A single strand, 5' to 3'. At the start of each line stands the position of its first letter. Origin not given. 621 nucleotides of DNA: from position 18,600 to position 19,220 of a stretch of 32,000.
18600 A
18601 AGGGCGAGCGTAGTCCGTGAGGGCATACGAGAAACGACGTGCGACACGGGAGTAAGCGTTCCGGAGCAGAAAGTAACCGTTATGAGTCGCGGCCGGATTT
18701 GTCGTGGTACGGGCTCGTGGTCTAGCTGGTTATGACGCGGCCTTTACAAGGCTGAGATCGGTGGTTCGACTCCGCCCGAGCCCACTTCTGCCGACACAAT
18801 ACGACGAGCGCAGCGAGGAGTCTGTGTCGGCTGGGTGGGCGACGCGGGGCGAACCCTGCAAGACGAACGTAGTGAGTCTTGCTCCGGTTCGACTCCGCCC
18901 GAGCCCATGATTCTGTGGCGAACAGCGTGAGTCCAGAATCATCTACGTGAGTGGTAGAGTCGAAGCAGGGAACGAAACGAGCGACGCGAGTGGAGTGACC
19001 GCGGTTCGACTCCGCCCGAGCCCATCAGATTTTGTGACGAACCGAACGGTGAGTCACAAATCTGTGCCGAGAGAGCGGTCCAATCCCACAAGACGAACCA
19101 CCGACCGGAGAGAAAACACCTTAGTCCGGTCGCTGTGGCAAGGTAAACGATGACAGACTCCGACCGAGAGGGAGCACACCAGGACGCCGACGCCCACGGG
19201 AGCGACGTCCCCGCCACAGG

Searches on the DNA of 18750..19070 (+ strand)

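Call 30: search_dna_similar(query=window:18750-19070:+, collection=plasmids, mode=distant, max_evalue=0.01, max_rows=30)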
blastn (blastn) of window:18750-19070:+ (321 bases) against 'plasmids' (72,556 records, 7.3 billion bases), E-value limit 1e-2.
No match.

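Call 31: search_dna_similar(query=window:18750-19070:+, collection=phages, mode=distant, max_evalue=0.01, max_rows=30)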
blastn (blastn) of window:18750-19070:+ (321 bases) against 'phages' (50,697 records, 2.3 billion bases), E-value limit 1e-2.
No match.
